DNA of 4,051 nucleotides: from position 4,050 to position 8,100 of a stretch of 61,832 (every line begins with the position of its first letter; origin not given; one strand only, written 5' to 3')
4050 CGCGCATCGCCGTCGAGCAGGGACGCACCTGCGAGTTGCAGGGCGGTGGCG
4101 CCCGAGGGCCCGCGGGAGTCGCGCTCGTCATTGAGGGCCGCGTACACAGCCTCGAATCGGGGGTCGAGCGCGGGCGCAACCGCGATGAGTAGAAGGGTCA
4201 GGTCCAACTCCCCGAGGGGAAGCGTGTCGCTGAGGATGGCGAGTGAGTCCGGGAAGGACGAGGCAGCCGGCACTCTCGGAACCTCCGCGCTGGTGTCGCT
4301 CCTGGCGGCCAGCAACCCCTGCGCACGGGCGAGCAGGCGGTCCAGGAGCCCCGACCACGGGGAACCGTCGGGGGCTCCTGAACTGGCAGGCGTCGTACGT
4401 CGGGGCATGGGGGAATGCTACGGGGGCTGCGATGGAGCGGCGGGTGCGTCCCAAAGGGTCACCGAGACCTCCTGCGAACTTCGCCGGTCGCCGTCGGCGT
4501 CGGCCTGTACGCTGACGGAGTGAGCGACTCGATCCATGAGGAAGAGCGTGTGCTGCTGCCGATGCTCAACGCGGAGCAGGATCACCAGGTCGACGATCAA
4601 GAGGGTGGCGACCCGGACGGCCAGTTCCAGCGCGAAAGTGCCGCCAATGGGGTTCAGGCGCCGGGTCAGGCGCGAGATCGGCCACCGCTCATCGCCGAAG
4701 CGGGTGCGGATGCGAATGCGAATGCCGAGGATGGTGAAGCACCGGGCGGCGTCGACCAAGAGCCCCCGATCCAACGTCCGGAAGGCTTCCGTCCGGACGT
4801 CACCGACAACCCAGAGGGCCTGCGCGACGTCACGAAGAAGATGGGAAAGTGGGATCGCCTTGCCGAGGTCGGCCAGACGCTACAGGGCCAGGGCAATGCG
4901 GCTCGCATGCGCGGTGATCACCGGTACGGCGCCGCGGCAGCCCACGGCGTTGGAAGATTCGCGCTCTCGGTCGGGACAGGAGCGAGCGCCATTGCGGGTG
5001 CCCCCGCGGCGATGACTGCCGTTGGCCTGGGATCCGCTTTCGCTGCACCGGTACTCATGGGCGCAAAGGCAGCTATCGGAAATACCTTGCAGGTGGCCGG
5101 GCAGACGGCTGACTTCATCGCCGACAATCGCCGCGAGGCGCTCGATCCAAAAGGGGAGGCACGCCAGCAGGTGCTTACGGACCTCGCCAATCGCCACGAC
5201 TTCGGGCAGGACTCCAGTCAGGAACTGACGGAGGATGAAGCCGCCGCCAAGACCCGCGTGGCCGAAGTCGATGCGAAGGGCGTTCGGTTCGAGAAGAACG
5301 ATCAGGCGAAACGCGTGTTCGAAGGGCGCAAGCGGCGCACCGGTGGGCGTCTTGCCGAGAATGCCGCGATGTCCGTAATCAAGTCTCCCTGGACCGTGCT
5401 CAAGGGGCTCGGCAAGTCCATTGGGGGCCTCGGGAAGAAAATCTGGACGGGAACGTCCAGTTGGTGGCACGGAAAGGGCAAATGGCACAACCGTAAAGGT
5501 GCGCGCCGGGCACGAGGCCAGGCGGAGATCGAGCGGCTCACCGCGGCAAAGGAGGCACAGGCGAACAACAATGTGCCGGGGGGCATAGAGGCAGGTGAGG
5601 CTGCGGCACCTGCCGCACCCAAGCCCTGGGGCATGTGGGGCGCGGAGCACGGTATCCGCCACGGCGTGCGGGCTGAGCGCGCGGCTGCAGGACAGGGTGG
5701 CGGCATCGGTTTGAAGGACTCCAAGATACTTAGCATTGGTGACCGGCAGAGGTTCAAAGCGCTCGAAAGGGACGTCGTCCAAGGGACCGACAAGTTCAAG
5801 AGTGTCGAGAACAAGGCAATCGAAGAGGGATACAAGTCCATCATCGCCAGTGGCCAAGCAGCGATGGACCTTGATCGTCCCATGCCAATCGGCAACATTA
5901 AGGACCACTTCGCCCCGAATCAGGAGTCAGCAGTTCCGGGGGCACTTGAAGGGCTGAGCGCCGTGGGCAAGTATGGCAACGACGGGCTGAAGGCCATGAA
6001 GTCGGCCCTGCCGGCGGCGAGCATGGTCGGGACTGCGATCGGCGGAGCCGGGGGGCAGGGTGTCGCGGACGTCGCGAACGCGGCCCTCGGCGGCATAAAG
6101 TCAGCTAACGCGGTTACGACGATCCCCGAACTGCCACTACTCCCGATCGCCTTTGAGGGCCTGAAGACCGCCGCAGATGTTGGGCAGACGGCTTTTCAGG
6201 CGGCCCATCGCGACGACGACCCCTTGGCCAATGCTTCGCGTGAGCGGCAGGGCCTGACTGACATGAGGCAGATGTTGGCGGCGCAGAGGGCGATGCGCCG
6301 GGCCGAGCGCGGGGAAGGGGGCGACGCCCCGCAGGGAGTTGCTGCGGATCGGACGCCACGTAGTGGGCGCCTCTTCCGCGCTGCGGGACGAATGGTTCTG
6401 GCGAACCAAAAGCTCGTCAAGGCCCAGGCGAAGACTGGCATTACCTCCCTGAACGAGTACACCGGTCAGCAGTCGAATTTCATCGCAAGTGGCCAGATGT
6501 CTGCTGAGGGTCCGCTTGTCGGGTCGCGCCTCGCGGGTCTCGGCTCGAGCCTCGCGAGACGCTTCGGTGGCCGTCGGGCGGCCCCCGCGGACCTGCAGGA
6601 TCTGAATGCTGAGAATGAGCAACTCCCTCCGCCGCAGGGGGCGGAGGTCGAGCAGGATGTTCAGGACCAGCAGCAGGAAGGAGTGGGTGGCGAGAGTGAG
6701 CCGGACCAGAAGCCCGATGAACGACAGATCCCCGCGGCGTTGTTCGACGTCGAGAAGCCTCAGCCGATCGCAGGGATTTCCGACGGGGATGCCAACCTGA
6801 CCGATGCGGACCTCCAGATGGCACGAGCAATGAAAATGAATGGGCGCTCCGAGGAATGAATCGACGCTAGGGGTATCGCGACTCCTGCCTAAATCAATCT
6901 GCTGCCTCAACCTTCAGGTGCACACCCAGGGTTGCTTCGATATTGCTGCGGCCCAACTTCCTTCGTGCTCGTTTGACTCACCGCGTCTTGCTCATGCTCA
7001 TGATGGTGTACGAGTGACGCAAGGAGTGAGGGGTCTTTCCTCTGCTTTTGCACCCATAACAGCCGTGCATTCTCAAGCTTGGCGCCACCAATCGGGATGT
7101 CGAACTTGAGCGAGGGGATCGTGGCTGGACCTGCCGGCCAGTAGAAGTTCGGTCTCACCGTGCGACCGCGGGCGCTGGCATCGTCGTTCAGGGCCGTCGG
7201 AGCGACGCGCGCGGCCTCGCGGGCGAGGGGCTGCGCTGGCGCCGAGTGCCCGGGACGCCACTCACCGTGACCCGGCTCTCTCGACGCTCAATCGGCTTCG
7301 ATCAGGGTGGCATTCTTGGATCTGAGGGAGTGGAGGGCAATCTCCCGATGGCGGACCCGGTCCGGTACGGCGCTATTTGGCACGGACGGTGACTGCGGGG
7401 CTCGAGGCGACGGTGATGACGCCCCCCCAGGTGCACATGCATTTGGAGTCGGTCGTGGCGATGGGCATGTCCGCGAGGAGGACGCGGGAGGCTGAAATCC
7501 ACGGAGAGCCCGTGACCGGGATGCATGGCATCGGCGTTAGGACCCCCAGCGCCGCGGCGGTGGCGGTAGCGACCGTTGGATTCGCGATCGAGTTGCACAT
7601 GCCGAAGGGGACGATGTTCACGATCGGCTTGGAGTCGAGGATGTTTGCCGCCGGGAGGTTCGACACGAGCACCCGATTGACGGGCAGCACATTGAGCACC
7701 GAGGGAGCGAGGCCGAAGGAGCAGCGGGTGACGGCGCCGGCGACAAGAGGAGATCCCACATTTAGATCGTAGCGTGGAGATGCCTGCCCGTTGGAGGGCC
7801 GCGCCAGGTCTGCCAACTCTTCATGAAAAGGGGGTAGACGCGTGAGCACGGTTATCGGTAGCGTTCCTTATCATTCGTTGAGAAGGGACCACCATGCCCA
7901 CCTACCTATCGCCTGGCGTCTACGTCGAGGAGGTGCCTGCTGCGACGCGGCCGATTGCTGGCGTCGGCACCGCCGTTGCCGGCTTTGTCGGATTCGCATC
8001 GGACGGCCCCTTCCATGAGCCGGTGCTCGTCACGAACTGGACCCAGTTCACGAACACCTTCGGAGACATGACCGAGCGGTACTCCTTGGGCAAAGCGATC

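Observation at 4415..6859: Orphan ~765-aa protein next to the cargo-loading-type ATPase: candidate novel CIS effector with glycine-zipper membrane-active segments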

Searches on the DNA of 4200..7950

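Call 105: search_rna_families(source=window, start=4200, end=7950, threshold=evalue, max_evalue=1)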
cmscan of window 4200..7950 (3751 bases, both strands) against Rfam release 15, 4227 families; matches with E-value up to 1: 0.
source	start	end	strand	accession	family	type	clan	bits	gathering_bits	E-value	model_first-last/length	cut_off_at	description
